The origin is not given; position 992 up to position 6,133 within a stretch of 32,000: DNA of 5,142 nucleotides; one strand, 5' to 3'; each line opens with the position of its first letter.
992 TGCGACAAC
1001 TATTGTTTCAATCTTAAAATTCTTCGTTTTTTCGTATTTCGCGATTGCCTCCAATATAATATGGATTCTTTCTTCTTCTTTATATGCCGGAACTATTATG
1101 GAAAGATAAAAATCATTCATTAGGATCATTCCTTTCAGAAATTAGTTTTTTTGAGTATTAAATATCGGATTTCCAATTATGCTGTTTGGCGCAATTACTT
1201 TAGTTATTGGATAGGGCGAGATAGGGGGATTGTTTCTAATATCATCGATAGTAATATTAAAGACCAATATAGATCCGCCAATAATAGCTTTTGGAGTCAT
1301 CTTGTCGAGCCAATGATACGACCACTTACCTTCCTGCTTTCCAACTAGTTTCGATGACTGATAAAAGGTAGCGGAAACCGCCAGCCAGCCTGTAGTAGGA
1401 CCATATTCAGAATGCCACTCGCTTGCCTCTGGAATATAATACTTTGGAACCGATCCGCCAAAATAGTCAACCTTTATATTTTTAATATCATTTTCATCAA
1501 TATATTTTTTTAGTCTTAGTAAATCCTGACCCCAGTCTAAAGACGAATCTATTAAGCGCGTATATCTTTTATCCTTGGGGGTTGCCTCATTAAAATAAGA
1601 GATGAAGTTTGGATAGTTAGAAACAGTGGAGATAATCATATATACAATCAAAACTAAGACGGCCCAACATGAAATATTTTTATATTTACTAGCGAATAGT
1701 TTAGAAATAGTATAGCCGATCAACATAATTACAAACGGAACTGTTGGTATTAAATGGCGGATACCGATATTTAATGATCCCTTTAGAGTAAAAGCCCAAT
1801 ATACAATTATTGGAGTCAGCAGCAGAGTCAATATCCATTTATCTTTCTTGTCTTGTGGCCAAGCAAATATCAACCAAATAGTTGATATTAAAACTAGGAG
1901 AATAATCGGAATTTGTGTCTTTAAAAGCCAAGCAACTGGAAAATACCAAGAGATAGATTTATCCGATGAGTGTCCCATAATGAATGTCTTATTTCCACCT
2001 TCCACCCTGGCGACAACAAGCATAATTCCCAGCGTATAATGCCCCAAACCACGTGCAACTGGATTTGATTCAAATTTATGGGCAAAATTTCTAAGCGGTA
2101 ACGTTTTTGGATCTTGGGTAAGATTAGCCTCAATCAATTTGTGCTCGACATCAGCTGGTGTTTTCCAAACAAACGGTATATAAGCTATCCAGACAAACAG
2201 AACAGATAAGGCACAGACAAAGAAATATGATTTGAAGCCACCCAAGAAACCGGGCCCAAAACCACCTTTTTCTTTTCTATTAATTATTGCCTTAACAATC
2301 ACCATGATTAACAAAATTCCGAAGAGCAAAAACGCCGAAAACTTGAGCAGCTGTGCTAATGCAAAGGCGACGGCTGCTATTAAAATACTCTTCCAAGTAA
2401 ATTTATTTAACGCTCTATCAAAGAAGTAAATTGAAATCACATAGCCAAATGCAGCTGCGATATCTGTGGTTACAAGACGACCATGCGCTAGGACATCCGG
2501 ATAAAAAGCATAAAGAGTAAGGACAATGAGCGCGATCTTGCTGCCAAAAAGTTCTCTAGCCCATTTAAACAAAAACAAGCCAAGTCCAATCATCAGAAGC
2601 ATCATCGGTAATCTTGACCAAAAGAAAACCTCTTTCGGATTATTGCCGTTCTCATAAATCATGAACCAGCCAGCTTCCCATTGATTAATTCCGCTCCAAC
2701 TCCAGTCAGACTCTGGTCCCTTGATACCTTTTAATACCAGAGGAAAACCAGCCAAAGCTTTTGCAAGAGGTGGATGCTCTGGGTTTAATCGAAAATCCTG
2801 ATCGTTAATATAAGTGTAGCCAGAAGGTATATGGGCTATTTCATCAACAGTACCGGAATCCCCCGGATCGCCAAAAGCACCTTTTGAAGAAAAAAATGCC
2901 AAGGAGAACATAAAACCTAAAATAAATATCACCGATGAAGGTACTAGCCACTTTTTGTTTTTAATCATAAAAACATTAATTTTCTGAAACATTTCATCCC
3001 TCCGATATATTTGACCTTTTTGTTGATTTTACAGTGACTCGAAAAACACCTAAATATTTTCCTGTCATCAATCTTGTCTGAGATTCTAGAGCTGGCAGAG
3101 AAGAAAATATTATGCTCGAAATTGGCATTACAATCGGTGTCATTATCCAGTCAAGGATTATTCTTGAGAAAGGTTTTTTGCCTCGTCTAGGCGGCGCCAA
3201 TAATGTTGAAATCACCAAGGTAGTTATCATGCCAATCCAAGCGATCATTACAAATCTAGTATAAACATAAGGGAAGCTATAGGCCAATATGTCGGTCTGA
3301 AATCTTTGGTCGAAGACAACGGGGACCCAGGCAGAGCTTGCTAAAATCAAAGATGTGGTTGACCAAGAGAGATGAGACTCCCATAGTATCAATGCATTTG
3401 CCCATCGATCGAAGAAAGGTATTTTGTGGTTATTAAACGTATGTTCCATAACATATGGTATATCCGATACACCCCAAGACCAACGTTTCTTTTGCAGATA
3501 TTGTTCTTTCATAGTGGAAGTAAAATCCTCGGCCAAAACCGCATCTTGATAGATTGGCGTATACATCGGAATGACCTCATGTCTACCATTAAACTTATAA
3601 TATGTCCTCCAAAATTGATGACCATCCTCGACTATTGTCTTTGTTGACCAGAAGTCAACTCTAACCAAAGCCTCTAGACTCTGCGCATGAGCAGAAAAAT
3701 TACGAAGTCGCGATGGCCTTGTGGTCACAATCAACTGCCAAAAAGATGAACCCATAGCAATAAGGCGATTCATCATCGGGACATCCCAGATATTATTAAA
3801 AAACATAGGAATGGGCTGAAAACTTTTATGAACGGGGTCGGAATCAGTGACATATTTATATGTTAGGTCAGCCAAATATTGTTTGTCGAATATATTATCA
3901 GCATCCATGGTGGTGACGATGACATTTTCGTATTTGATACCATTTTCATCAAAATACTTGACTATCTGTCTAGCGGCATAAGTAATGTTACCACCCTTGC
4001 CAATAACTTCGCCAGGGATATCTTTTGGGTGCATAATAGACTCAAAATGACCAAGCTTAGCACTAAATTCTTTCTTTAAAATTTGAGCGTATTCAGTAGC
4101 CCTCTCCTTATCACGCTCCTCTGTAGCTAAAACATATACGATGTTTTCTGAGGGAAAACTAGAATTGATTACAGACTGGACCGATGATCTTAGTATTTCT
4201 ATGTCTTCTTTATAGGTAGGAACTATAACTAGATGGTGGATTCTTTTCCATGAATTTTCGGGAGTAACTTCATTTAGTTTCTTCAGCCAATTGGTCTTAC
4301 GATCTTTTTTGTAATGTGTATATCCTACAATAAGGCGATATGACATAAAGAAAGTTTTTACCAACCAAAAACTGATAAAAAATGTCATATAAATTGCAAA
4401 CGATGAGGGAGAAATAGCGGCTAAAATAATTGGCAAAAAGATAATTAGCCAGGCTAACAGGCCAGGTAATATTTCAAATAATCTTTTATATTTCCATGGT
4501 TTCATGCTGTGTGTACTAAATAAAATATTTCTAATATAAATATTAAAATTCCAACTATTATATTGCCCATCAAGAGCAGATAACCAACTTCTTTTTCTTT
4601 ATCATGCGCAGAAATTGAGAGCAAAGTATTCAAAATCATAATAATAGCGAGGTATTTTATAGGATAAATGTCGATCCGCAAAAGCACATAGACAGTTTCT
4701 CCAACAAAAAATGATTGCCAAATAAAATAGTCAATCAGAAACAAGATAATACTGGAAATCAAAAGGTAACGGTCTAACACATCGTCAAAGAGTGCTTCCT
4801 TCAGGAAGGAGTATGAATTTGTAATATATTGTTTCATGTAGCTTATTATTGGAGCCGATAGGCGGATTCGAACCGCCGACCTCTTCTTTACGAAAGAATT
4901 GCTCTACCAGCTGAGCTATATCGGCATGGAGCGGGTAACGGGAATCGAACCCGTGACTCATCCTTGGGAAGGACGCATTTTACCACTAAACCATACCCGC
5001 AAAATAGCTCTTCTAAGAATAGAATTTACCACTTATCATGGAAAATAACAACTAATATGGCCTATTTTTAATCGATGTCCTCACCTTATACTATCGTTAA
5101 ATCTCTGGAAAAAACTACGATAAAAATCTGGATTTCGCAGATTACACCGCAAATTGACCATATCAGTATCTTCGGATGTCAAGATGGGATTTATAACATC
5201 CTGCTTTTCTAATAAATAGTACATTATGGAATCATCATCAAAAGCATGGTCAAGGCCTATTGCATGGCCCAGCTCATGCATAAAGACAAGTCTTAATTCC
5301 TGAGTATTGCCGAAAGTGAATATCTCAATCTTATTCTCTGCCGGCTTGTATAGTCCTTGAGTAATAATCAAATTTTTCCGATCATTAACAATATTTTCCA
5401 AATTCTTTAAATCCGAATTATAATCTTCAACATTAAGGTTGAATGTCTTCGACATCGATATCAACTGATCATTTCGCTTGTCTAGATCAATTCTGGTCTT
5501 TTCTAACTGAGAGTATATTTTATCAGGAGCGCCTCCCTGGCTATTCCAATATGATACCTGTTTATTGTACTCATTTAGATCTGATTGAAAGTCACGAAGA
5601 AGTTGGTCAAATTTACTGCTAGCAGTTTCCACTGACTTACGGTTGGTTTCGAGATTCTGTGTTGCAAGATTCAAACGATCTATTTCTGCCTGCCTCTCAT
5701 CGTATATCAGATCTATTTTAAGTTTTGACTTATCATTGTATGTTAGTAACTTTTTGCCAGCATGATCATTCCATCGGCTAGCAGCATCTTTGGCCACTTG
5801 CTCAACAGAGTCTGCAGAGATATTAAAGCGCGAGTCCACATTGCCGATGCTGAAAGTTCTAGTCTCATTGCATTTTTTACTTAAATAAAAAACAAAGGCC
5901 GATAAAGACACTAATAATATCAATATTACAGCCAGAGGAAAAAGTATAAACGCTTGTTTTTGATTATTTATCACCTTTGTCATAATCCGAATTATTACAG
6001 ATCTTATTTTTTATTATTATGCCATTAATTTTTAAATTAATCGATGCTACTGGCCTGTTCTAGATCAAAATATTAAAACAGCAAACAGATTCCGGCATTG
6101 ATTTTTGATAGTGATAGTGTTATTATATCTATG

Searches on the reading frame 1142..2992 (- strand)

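Call 19: search_protein_families(library=pfam, proteins=[window:1142-2992:-], max_evalue=0.01)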
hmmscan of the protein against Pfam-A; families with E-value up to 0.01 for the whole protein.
window:1142-2992:- (616 aa): 1 family
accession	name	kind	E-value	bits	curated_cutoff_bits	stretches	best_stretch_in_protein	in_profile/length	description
PF13231.12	PMT_2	-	5.5e-11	43.4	26.1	1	127-233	25-132/160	Dolichyl-phosphate-mannose-protein mannosyltransferase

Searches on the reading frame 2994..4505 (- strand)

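Call 19: search_protein_families(library=pfam, proteins=[window:2994-4505:-], max_evalue=0.01)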
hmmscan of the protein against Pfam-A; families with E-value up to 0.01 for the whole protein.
window:2994-4505:- (503 aa): 2 families
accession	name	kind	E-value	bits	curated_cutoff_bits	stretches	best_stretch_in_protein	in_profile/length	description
PF13632.12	Glyco_trans_2_3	-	0.00034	20.9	27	1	196-407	1-183/198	Glycosyl transferase family group 2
PF00535.33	Glycos_transf_2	-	0.0033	17.8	23.3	0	93-271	2-162/168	Glycosyl transferase family 2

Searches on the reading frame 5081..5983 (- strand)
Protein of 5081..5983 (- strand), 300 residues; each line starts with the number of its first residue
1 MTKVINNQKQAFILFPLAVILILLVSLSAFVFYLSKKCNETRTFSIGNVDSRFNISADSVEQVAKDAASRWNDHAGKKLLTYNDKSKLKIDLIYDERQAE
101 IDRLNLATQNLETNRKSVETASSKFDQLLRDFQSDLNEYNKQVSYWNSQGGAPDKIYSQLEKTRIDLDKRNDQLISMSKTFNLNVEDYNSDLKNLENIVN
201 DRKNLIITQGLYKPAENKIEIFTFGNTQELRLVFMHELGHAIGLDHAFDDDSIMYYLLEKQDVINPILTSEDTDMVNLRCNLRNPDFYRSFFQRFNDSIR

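Call 19: search_protein_families(library=pfam, proteins=[window:5081-5983:-], max_evalue=0.01)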
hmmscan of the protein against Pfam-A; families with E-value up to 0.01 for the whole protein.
window:5081-5983:- (300 aa): 5 families
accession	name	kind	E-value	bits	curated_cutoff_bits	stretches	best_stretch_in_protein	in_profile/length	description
PF00413.30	Peptidase_M10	-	1.5e-09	38.4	24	1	138-275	102-153/159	Matrixin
PF13688.12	Reprolysin_5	-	0.00015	22.5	27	1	109-252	51-163/196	Metallo-peptidase family M12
PF10462.15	Peptidase_M66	-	0.0031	17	20.6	1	230-256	192-220/306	Peptidase M66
PF16313.11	DUF4953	-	0.0085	15.8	24.2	1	228-248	11-31/316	Met-zincin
PF13582.12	Reprolysin_3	-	0.0093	16.9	22.4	1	177-246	47-122/123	Metallo-peptidase family M12B Reprolysin-like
